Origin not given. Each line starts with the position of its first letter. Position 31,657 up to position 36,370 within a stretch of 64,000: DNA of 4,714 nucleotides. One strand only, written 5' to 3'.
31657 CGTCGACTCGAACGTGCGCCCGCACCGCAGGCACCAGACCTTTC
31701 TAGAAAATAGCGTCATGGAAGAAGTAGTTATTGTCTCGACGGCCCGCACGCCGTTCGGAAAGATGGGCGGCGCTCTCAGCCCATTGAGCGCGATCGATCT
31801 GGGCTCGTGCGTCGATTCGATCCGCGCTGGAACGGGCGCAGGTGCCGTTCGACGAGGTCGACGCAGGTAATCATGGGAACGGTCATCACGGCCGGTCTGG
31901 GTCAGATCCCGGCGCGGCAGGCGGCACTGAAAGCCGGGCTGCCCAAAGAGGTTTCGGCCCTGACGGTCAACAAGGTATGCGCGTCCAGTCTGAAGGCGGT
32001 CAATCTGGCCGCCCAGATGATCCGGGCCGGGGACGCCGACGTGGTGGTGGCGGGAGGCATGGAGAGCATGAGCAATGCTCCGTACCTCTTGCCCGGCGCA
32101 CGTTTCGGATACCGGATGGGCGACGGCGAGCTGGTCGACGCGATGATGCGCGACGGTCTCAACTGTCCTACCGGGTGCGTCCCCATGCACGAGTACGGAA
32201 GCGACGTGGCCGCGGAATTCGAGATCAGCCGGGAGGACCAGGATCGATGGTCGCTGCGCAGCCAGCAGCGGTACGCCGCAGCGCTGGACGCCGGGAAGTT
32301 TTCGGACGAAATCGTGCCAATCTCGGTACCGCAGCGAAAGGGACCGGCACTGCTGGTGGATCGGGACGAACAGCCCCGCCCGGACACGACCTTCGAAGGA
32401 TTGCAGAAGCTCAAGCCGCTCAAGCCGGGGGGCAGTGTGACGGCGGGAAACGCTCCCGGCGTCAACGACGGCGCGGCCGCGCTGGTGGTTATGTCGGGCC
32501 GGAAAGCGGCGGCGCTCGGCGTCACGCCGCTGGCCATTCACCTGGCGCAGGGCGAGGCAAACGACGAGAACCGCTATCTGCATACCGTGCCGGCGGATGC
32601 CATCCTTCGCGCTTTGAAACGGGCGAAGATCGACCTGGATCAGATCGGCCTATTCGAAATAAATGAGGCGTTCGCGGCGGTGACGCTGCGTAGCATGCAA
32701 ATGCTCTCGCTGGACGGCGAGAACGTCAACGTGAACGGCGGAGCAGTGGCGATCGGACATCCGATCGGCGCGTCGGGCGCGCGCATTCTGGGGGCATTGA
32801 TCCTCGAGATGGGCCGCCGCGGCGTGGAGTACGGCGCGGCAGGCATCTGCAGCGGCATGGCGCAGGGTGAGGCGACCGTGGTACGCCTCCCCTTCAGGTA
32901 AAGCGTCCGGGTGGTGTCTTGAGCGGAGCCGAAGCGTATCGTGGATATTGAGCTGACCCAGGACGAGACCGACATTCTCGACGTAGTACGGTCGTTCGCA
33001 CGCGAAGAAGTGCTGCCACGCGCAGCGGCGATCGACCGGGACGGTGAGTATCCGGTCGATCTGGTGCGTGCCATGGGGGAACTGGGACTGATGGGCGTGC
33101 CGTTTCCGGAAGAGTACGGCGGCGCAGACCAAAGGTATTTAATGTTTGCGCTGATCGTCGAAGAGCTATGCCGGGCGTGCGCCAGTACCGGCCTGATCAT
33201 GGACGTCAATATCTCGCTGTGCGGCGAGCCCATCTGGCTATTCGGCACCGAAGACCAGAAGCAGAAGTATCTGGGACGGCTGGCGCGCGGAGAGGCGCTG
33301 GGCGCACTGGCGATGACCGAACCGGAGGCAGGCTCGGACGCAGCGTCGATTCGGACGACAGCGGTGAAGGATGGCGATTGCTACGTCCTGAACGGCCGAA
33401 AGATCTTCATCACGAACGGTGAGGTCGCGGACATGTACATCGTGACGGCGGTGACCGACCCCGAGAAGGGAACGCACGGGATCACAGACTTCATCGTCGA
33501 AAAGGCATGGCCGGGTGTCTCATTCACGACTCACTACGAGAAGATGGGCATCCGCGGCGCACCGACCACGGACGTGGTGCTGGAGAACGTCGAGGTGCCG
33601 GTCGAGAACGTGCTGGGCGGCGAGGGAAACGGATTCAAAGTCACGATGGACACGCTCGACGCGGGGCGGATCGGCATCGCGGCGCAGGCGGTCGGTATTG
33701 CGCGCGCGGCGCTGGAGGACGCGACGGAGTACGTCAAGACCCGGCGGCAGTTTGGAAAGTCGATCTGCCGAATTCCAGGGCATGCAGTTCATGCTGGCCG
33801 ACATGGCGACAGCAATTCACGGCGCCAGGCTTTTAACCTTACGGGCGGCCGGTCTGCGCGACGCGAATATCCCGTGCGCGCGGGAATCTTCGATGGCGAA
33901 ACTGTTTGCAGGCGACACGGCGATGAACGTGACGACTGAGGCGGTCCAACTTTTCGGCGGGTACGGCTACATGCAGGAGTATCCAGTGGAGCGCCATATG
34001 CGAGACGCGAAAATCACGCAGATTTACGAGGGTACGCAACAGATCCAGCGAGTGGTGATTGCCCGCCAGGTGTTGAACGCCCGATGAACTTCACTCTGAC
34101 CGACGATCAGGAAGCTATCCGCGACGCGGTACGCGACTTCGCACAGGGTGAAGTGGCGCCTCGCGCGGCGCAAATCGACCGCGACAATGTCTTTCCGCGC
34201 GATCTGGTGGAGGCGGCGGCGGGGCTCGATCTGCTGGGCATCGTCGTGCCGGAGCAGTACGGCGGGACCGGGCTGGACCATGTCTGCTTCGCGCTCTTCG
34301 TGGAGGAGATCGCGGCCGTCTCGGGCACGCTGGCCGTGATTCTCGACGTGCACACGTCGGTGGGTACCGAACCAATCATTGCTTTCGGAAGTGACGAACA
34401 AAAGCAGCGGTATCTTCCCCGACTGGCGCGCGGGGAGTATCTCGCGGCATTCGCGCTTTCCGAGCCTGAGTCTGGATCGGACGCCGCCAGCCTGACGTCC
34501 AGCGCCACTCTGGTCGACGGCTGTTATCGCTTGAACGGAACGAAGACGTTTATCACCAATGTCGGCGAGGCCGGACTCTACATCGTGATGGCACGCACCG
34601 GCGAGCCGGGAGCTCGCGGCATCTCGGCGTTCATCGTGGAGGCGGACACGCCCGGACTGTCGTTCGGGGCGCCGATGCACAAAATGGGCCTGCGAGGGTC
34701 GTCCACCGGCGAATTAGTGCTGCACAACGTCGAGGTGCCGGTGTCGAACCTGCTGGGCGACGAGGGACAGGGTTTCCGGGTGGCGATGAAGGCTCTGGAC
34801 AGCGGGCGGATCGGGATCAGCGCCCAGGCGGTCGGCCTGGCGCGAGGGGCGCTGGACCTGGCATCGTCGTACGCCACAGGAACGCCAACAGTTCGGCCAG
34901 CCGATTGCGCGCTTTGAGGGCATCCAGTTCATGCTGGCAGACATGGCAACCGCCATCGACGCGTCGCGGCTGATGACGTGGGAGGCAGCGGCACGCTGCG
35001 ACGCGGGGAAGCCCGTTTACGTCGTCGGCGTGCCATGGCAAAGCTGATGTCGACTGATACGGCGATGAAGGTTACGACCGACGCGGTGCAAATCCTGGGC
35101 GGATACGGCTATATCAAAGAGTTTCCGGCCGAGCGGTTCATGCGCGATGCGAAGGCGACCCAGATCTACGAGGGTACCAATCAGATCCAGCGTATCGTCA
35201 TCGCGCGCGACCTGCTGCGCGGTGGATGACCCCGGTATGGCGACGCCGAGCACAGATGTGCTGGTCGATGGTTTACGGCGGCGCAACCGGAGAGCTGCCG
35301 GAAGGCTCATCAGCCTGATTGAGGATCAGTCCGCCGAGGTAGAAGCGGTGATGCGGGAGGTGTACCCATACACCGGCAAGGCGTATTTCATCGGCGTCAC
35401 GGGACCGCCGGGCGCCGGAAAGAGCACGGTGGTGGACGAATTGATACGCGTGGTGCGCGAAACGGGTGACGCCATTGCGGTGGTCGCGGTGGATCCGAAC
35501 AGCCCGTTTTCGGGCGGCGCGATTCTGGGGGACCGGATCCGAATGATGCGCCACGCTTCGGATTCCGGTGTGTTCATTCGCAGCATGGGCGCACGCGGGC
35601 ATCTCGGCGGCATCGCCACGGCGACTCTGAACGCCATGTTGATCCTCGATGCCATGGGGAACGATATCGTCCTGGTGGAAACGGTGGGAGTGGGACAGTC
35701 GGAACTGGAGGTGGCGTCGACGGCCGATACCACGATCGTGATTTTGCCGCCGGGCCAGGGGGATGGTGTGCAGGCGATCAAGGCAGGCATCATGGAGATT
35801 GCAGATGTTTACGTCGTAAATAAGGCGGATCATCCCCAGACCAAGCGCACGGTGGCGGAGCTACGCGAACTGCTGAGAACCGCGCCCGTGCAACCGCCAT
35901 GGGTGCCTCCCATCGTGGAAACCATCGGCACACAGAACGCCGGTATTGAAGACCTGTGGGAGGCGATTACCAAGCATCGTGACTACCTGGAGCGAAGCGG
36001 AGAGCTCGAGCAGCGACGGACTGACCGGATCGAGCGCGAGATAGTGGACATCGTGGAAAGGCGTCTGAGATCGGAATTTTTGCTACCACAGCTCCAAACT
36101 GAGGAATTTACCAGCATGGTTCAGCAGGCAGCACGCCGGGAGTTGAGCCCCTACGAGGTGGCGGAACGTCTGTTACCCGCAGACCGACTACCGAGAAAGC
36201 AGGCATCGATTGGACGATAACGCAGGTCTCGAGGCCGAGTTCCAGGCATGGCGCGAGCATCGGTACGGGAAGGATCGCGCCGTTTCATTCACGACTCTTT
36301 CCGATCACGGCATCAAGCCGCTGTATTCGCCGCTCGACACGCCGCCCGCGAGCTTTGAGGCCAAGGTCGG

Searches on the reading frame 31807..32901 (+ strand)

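Call 7: search_protein_families(library=pfam, proteins=[window:31807-32901:+], max_evalue=0.001)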
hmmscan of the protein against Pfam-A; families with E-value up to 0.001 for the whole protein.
window:31807-32901:+ (364 aa): 3 families
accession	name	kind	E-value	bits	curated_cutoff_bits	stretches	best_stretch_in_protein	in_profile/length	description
PF00108.29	Thiolase_N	-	5.7e-75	252.5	26.4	1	19-230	46-258/260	Thiolase, N-terminal domain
PF02803.24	Thiolase_C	-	2.5e-36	124.5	27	1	240-360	2-122/123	Thiolase, C-terminal domain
PF00109.32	ketoacyl-synt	-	1.4e-08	35.1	20.8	1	51-90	167-206/252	Beta-ketoacyl synthase, N-terminal domain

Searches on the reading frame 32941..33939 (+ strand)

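Call 7: search_protein_families(library=pfam, proteins=[window:32941-33939:+], max_evalue=0.001)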
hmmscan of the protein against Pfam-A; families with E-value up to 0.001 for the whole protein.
window:32941-33939:+ (332 aa): 4 families
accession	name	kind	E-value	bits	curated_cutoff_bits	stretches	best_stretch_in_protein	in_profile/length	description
PF02771.21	Acyl-CoA_dh_N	-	9.1e-39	132.8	22.9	1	6-118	1-113/113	Acyl-CoA dehydrogenase, N-terminal domain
PF02770.24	Acyl-CoA_dh_M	-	2.4e-27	95.4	33.3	1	122-217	1-97/97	Acyl-CoA dehydrogenase, middle domain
PF00441.29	Acyl-CoA_dh_1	-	3.7e-12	47.1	22.4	1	229-277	1-49/150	Acyl-CoA dehydrogenase, C-terminal domain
PF08028.16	Acyl-CoA_dh_2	-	1.1e-05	26.2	22.7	1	244-275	1-34/134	Acyl-CoA dehydrogenase, C-terminal domain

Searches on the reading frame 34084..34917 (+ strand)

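Call 7: search_protein_families(library=pfam, proteins=[window:34084-34917:+], max_evalue=0.001)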
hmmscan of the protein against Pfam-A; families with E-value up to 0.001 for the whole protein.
window:34084-34917:+ (277 aa): 3 families
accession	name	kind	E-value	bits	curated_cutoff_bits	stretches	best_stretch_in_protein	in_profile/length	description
PF02771.21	Acyl-CoA_dh_N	-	6e-41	139.8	22.9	1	6-118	1-113/113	Acyl-CoA dehydrogenase, N-terminal domain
PF02770.24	Acyl-CoA_dh_M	-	8e-27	93.7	33.3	1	122-216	1-97/97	Acyl-CoA dehydrogenase, middle domain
PF00441.29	Acyl-CoA_dh_1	-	3.5e-07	30.9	22.4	1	228-267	1-40/150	Acyl-CoA dehydrogenase, C-terminal domain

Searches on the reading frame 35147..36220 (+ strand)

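Call 7: search_protein_families(library=pfam, proteins=[window:35147-36220:+], max_evalue=0.001)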
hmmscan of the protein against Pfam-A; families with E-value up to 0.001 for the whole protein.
window:35147-36220:+ (357 aa): 7 families
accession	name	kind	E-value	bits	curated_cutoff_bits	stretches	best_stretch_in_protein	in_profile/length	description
PF03308.22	MeaB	-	4e-92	308.5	23.1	1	52-310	2-267/273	Methylmalonyl Co-A mutase-associated GTPase MeaB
PF02492.25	cobW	-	4.5e-07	30.1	20.7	1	82-246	3-172/180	CobW/HypB/UreG, nucleotide-binding domain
PF03029.23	ATP_bind_1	-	9.2e-05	22.8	27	1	84-118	1-35/240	Conserved hypothetical ATP binding protein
PF00009.33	GTP_EFTU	-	0.00013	22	26.5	0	216-277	120-185/188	Elongation factor Tu GTP binding domain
PF01926.29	MMR_HSR1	-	0.00028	21.4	21.9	0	82-106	2-26/113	50S ribosome-binding GTPase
PF13401.12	AAA_22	-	0.00043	21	27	0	79-129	5-53/130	AAA domain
PF13191.12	AAA_16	-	0.00078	20.4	32.6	0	80-112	25-56/167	AAA ATPase domain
